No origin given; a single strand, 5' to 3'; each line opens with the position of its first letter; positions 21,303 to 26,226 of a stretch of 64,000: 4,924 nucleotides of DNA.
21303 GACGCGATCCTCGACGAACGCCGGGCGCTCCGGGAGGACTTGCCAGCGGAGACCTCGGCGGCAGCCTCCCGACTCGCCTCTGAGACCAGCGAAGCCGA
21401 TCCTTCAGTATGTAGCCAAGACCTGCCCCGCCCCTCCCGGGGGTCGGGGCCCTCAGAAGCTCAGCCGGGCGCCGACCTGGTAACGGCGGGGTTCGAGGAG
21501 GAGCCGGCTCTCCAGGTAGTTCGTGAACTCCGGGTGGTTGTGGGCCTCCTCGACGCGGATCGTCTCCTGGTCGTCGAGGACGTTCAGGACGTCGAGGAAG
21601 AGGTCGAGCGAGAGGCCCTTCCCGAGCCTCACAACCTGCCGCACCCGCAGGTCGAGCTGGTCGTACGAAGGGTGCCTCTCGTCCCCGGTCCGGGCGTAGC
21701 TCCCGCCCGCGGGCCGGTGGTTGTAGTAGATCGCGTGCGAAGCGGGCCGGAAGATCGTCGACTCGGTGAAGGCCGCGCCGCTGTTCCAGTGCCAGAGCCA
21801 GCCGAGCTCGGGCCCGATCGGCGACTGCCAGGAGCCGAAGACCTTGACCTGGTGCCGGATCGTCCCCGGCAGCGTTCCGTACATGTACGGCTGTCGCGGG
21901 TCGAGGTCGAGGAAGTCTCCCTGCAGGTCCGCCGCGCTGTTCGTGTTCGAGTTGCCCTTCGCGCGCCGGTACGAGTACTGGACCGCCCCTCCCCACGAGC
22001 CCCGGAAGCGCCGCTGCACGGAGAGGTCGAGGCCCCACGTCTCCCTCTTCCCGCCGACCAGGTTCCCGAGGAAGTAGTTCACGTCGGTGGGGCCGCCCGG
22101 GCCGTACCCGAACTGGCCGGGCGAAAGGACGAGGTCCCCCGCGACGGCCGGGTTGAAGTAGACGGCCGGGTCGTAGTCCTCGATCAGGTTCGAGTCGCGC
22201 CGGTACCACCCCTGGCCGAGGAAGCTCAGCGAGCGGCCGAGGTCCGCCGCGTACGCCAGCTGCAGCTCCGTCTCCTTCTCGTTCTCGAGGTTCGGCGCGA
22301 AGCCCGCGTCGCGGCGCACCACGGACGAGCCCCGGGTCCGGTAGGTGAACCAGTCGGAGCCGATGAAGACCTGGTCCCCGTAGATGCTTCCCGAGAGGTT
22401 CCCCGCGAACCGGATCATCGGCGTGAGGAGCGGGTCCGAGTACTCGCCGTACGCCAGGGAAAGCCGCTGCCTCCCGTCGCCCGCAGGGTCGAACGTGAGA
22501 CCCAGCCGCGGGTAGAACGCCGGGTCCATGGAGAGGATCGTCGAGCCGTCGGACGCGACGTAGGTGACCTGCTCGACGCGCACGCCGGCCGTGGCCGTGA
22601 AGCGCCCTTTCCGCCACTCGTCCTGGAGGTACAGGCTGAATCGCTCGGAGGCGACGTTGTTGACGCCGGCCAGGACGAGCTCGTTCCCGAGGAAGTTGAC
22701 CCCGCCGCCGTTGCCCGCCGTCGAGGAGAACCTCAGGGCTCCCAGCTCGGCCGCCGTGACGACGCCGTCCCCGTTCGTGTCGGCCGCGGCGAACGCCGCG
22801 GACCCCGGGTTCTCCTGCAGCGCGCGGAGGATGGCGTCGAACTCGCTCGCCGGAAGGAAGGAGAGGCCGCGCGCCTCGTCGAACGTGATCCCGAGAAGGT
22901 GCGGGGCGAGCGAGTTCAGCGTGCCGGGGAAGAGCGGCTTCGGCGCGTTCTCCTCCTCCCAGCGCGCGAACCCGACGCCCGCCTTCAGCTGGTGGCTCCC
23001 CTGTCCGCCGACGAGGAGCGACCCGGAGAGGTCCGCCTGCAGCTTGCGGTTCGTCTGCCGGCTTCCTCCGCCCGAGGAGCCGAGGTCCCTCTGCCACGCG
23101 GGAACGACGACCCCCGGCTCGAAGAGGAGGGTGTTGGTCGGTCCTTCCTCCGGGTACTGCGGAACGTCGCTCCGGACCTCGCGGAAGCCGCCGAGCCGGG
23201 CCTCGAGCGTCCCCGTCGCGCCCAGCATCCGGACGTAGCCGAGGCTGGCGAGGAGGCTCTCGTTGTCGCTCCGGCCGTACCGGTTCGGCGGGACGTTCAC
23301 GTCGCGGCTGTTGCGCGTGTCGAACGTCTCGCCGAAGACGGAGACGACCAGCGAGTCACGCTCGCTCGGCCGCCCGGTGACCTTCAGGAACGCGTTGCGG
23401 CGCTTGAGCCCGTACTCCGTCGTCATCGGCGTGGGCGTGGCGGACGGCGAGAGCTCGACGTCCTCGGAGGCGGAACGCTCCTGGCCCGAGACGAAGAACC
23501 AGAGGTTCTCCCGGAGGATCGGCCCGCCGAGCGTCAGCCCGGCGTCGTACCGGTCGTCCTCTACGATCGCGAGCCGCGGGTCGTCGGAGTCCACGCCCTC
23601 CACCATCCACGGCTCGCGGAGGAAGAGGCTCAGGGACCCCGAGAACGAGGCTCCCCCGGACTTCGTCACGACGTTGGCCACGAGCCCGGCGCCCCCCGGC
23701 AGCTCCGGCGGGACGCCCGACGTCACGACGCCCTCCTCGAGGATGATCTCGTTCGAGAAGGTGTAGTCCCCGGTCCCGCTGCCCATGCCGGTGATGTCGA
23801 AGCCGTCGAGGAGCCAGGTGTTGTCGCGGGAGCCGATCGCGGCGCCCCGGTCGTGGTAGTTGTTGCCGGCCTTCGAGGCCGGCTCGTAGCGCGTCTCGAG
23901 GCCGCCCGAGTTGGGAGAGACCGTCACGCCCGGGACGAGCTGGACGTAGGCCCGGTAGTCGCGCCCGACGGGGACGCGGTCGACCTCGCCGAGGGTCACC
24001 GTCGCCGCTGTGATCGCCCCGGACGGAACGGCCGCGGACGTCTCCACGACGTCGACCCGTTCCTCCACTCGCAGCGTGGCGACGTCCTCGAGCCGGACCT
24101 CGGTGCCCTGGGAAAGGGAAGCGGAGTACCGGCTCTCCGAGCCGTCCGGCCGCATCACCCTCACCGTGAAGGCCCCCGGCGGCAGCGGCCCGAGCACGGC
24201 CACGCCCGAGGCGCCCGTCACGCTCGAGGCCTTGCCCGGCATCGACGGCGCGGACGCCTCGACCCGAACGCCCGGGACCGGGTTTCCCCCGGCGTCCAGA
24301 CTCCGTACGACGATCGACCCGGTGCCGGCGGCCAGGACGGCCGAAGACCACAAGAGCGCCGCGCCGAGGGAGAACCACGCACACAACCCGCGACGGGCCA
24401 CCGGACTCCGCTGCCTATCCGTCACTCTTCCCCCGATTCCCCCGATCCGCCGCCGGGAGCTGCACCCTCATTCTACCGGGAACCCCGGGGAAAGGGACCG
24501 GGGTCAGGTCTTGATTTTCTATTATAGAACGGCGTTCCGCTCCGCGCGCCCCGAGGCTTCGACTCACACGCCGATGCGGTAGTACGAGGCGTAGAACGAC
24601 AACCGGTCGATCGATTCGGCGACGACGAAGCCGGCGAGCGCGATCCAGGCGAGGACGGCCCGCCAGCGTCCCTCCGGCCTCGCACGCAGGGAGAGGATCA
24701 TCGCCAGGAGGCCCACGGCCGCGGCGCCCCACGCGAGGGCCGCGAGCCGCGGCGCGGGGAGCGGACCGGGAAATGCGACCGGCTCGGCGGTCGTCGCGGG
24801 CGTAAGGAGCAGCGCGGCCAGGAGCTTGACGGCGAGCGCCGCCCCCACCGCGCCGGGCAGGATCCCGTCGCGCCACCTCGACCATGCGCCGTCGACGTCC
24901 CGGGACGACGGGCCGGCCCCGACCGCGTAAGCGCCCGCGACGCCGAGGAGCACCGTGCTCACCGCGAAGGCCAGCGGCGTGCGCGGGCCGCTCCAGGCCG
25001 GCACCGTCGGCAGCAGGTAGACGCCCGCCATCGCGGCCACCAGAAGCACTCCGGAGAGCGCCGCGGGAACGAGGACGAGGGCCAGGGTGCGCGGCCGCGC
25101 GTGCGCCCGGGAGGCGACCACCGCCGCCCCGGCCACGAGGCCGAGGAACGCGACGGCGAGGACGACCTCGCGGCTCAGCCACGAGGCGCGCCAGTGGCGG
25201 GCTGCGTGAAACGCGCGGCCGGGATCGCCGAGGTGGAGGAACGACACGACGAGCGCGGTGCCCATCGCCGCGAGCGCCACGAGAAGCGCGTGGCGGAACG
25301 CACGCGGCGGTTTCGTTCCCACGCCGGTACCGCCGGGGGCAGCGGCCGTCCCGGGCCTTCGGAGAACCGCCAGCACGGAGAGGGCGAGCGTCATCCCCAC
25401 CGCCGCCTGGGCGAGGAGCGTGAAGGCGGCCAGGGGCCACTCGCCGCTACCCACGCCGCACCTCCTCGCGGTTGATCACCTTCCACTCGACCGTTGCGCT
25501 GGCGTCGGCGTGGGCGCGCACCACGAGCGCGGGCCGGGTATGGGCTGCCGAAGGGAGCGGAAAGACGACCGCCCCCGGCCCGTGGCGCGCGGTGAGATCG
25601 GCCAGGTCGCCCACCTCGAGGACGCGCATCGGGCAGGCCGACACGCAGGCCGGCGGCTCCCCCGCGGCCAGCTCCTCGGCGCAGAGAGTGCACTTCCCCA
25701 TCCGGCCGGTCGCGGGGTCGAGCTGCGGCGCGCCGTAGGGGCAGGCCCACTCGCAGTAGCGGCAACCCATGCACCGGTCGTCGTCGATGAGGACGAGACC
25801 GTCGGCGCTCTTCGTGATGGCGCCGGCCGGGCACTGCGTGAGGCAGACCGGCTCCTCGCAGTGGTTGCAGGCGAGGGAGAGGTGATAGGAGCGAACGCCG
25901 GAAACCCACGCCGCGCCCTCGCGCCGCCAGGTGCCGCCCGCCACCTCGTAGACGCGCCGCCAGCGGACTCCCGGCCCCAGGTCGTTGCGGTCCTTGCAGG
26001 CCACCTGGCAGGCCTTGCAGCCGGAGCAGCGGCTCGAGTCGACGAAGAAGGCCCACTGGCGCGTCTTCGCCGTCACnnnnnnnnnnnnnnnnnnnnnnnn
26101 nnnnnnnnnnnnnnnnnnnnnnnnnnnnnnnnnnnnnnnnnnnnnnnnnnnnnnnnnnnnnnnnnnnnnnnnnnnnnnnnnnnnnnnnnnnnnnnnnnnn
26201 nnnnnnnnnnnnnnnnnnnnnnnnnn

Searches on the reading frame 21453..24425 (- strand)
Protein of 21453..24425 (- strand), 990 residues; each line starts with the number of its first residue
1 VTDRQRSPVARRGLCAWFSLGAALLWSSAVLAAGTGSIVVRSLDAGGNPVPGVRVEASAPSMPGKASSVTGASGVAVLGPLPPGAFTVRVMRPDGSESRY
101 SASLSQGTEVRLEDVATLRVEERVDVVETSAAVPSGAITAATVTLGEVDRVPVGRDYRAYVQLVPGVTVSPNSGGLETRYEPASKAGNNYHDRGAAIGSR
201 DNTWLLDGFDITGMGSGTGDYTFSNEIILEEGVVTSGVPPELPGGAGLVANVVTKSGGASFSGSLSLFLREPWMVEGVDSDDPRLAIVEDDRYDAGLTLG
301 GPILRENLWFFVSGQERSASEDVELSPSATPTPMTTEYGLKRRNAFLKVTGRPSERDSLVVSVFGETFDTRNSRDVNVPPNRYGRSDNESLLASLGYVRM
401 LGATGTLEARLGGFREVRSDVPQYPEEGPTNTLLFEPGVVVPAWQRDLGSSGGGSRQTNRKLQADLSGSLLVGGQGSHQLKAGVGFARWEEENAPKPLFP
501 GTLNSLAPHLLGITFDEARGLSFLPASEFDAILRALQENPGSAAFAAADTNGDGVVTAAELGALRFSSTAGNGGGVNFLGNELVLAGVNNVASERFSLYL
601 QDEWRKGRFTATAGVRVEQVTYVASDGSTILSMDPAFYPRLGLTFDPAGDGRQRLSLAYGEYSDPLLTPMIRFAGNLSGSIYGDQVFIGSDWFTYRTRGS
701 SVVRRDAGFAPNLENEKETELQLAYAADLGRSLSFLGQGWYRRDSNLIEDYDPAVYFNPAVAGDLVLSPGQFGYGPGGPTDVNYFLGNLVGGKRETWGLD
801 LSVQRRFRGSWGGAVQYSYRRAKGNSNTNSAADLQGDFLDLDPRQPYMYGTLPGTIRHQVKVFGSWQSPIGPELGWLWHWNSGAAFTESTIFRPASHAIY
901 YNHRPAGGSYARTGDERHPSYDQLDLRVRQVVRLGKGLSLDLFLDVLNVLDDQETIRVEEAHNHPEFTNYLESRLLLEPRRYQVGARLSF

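Call 24: search_protein_families(library=pfam, proteins=[window:21453-24425:-], max_evalue=0.001)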
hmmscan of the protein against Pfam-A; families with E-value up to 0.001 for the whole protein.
window:21453-24425:- (990 aa): 3 families
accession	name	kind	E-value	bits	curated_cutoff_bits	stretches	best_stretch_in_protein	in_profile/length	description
PF25183.1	OMP_b-brl_4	-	3e-18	66.1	30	1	253-325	1-73/838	Outer membrane beta barrel domain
PF13620.12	CarboxypepD_reg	-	1.2e-07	32.4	32.3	1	43-114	7-78/82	Carboxypeptidase regulatory-like domain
PF13202.12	EF-hand_5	-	0.00049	19.9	25.9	0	544-563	4-23/25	EF hand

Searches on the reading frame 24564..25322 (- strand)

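Call 24: search_protein_families(library=pfam, proteins=[window:24564-25322:-], max_evalue=0.001)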
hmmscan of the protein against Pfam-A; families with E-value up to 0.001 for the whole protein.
window:24564-25322:- (252 aa): 1 family
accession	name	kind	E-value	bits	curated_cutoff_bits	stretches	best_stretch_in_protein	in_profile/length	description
PF04976.17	DmsC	-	1.3e-15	58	22.3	1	12-135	46-169/275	DMSO reductase anchor subunit (DmsC)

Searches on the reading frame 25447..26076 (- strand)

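Call 24: search_protein_families(library=pfam, proteins=[window:25447-26076:-], max_evalue=0.001)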
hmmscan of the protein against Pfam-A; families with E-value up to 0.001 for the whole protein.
window:25447-26076:- (209 aa): 11 families
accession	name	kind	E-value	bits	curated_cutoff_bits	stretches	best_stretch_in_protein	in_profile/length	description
PF13247.11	Fer4_11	-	1.3e-23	83.5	26.2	1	64-157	4-99/100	4Fe-4S dicluster domain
PF12797.12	Fer4_2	-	1.8e-13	49.9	24.5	2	95-114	3-22/22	4Fe-4S binding domain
PF12837.12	Fer4_6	-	4.4e-11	42.6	25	1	95-117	2-24/24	4Fe-4S binding domain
PF00037.32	Fer4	-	1.6e-10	40.7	21.1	1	96-117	2-23/24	4Fe-4S binding domain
PF12838.12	Fer4_7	-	1.7e-10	41.6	27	1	70-116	2-52/52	4Fe-4S dicluster domain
PF13187.11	Fer4_9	-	9.8e-10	38.8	27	3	69-116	1-51/52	4Fe-4S dicluster domain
PF13237.11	Fer4_10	-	1.4e-08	35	25.5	1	95-149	2-53/53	4Fe-4S dicluster domain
PF25160.1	LdpA_Fe-S-bd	-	8.5e-05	22.7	27.6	1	72-115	4-41/49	LdpA Fe-S cluster-binding domain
PF12800.12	Fer4_4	-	0.00012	22.6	24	0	15-28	2-15/17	4Fe-4S binding domain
PF12798.12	Fer4_3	-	0.00032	21.8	27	0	102-116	1-15/15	4Fe-4S binding domain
PF14697.11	Fer4_21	-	0.00039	20.9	35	1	70-114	8-53/59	4Fe-4S dicluster domain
